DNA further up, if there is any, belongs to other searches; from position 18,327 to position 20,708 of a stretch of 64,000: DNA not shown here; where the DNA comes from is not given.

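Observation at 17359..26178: Candidate AOR-Hdr redox module: polyferredoxin-AOR-ZnF-MoaD-CoA-transferase-HdrA-HdrA/MvhD-HdrD in one operon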

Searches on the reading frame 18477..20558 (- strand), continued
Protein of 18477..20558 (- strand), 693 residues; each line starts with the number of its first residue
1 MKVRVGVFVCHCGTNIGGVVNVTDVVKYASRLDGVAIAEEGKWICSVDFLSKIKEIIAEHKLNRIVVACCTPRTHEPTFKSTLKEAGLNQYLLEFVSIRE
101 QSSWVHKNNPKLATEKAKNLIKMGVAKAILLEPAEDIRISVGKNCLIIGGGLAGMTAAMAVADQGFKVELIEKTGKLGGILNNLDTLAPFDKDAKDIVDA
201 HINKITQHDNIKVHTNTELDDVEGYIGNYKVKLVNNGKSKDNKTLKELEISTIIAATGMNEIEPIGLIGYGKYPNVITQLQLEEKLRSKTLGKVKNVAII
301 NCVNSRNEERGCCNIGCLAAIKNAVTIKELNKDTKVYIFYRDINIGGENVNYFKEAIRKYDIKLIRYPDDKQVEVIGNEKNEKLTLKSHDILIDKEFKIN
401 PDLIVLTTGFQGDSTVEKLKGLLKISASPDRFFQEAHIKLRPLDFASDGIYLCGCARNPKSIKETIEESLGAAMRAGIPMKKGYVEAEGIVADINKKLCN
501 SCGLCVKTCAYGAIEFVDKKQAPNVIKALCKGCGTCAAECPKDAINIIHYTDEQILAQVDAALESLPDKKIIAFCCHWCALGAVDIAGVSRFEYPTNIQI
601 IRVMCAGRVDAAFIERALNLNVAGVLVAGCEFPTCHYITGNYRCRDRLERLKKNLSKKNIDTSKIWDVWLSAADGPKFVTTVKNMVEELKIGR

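Call 14: find_encoding_contigs(protein=P0052, flank=10000, max_places=2)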
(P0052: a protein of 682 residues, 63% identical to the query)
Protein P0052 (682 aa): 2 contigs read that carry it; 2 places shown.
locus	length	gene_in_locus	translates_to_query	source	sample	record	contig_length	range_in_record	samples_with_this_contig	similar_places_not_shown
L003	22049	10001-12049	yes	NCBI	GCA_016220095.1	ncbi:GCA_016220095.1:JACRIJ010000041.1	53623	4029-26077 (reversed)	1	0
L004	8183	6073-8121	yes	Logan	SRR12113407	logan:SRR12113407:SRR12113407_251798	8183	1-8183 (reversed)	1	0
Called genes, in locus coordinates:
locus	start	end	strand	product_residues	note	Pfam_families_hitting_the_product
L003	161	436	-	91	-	PF02597:ThiS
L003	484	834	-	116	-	PF01155:HypA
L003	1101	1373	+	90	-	PF00312:Ribosomal_S15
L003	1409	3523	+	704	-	PF01138:RNase_PH, PF03725:RNase_PH_C, PF03726:PNPase, PF01138:RNase_PH, PF00013:KH_1, PF00575:S1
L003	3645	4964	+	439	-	PF03447:NAD_binding_3, PF00742:Homoserine_dh, PF01842:ACT (weak)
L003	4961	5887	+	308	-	PF00288:GHMP_kinases_N, PF08544:GHMP_kinases_C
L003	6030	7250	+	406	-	PF00291:PALP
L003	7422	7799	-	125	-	PF00072:Response_reg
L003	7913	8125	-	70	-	-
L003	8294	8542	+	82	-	PF00830:Ribosomal_L28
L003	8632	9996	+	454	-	PF00070:Pyr_redox (faint), PF01134:GIDA (faint), PF07992:Pyr_redox_2 (weak), PF12831:FAD_oxidored (weak), PF00037:Fer4 (weak), PF12797:Fer4_2 (weak), PF07992:Pyr_redox_2 (weak)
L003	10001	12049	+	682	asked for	PF00890:FAD_binding_2 (weak), PF07992:Pyr_redox_2, PF12831:FAD_oxidored, PF13450:NAD_binding_8 (weak), PF12838:Fer4_7 (faint), PF13187:Fer4_9 (weak), PF14697:Fer4_21 (weak), PF02662:FlpD, +3 more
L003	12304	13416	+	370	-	PF13183:Fer4_8, PF13187:Fer4_9 (weak), PF02754:CCG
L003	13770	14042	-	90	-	PF02597:ThiS (weak)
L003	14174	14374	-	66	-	PF00037:Fer4 (faint)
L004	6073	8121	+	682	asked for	PF00890:FAD_binding_2 (weak), PF07992:Pyr_redox_2, PF12831:FAD_oxidored, PF13450:NAD_binding_8 (weak), PF12838:Fer4_7 (faint), PF13187:Fer4_9 (weak), PF14697:Fer4_21 (weak), PF02662:FlpD, +3 more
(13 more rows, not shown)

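Call 15: find_encoding_contigs(protein=P0104, flank=10000, max_places=2)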
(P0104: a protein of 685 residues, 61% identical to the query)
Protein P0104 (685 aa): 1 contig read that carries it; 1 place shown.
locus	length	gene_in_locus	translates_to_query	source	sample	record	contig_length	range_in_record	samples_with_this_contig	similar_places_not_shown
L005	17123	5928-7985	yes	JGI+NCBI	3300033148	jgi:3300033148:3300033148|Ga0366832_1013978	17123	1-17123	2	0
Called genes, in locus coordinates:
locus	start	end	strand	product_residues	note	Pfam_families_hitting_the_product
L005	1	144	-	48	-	?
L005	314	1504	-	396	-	PF02515:CoA_transf_3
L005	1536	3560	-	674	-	PF02737:3HCDH_N, PF00725:3HCDH (faint), PF00378:ECH_1, PF16113:ECH_2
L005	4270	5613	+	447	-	PF01134:GIDA (faint), PF03486:HI0933_like (faint), PF07992:Pyr_redox_2 (weak), PF12831:FAD_oxidored, PF12838:Fer4_7 (weak), PF00037:Fer4, PF12797:Fer4_2, PF12837:Fer4_6 (weak)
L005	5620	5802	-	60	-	-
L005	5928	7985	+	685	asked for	PF13738:Pyr_redox_3 (weak), PF00890:FAD_binding_2, PF07992:Pyr_redox_2, PF12831:FAD_oxidored, PF13450:NAD_binding_8 (weak), PF00037:Fer4 (weak), PF14697:Fer4_21, PF02662:FlpD, +8 more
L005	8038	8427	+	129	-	PF05635:23S_rRNA_IVP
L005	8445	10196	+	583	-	PF13183:Fer4_8, PF13237:Fer4_10, PF13187:Fer4_9, PF13534:Fer4_17, PF14691:Fer4_20, PF01946:Thi4, PF01266:DAO, PF07992:Pyr_redox_2, +10 more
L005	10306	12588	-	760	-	PF01315:Ald_Xan_dh_C, PF02738:MoCoBD_1, PF20256:MoCoBD_2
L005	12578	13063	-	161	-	PF00111:Fer2, PF13085:Fer2_3 (weak), PF01799:Fer2_2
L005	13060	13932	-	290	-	PF00941:FAD_binding_5, PF03450:CO_deh_flav_C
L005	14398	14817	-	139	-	PF00903:Glyoxalase, PF13669:Glyoxalase_4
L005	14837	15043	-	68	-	PF00037:Fer4 (faint)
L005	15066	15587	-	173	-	-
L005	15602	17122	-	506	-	PF00724:Oxidored_FMN, PF00890:FAD_binding_2 (weak), PF01266:DAO (weak), PF03486:HI0933_like (weak), PF07992:Pyr_redox_2, PF12831:FAD_oxidored (weak), PF13450:NAD_binding_8, PF13738:Pyr_redox_3 (weak), +2 more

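Call 24: search_solved_structures(query=window:18477-20558:-, max_evalue=1e-10)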
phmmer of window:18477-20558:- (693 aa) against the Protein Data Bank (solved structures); distinct sequences matched with E-value up to 1e-10: 12.
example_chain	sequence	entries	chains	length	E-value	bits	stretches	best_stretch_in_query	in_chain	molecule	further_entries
5odc_A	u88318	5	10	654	9.8e-135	453.6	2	3-239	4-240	Heterodisulfide reductase, subunit A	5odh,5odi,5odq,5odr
8rvu_a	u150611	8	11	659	1.2e-134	453.3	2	4-236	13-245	H(2):CoB-CoM heterodisulfide,ferredoxin reductase subunit A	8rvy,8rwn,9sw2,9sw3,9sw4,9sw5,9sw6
8rvv_A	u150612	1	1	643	3e-134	452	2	4-236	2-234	H(2):CoB-CoM heterodisulfide,ferredoxin reductase subunit A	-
9sfi_A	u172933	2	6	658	1e-110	374.2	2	4-239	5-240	CoB--CoM heterodisulfide reductase iron-sulfur subunit A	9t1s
7bkb_A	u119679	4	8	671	2.5e-101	343.2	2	3-235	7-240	CoB--CoM heterodisulfide reductase iron-sulfur subunit A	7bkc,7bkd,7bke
9sw2_D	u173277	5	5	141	1.5e-33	119.2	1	568-690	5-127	F420-non-reducing hydrogenase iron-sulfur subunit D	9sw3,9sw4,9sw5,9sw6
8rvv_F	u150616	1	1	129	7.9e-31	110.3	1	569-690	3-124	Methyl viologen-reducing hydrogenase, subunit D-related protein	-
8rvu_F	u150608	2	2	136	8.1e-31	110.2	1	569-690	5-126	Methyl viologen-reducing hydrogenase, subunit D-related protein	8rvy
5odc_D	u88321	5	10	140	1.6e-30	109.3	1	568-689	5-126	Methyl-viologen reducing hydrogenase subunit D | Methyl-viologen reducing hydrogenase, subunit D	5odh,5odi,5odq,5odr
7bkb_F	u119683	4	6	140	1.1e-25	93.2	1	570-689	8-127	F420-non-reducing hydrogenase subunit D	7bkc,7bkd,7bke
6tjr_A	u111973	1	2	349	1.9e-23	85.8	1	144-476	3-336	Fumarate reductase/succinate dehydrogenase flavoprotein domain protein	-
9sfi_K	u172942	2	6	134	2.9e-19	72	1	569-690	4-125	F420-non-reducing hydrogenase subunit delta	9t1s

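Call 38: find_related_loci(query=A2, collection=metagenome_contigs, flank=10000)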
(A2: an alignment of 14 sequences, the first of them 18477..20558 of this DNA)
Query A2 (693 aa) in metagenome_contigs; peptide patterns used: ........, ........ (x = any residue, [..] = any of these).
600 stretches matched a pattern (row limit reached: there are more); 592 encode a relative of the query (tblastn E <= 1e-3); the best 80 are kept; 80 distinct loci.
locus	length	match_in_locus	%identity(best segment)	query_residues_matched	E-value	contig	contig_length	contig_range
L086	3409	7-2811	61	3-687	0e+0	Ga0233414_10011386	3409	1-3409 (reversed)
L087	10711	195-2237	58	3-691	0e+0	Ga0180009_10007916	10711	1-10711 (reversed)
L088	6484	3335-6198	57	2-692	0e+0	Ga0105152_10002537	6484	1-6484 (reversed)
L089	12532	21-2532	57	2-691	0e+0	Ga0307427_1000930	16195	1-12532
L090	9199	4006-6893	57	2-692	0e+0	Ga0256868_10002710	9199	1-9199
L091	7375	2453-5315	57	2-692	0e+0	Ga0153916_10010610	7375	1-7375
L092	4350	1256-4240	56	3-692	0e+0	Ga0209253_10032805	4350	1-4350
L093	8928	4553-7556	56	2-691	0e+0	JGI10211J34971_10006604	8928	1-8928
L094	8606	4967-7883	56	2-691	0e+0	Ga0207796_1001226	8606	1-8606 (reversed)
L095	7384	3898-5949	57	2-691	0e+0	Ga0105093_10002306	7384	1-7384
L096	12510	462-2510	56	3-691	0e+0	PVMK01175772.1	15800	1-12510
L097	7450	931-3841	56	3-691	0e+0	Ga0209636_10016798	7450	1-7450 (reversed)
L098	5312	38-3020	55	3-691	0e+0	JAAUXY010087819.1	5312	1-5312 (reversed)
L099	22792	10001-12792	57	4-692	0e+0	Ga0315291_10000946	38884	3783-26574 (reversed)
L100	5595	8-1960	56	35-691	0e+0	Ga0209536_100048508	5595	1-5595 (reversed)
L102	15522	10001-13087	57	3-691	0e+0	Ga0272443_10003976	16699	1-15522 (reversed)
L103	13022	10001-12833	52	4-690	0e+0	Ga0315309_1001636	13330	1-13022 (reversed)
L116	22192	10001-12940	42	4-690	5e-171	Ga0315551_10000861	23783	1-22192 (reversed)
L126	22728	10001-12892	44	2-686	2e-168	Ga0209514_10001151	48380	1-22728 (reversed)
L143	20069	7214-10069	47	4-690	3e-175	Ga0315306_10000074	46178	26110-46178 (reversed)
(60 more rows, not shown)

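Call 42: search_solved_structures(query=L116:5635-7677:+, max_evalue=1e-30)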
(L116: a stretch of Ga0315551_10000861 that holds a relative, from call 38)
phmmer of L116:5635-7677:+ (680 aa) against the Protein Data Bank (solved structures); distinct sequences matched with E-value up to 1e-30: 9.
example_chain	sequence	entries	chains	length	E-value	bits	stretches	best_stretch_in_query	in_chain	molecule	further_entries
4z3w_A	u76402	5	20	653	0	1088.6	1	1-647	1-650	Benzoyl-CoA reductase, putative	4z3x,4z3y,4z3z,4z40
1aor_A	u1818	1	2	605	7.9e-69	235.6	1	3-418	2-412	ALDEHYDE FERREDOXIN OXIDOREDUCTASE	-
9mqx_D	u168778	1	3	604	7.5e-60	205.9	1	7-418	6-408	Aldehyde:ferredoxin oxidoreductase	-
9g7j_A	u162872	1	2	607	6.4e-55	189.7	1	4-435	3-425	Aldehyde ferredoxin oxidoreductase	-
8c0z_A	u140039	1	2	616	1.6e-54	188.4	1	10-408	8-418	Aldehyde:ferredoxin oxidoreductase,tungsten-containing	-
1b25_A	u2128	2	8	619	1.1e-46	162.4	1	7-418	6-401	PROTEIN (FORMALDEHYDE FERREDOXIN OXIDOREDUCTASE) | FORMALDEHYDE FERREDOXIN OXIDOREDUCTASE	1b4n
6x1o_A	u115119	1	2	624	3.8e-44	154.1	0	3-208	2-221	Formaldehyde:ferredoxin oxidoreductase wor5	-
6x6u_A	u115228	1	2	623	3.8e-44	154.1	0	3-208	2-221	Formaldehyde:ferredoxin oxidoreductase wor5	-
9q1t_A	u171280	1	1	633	1.4e-36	129.1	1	11-436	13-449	Tungsten-dependent aldehyde oxidoreductase WOR83 from Haloferax volcanii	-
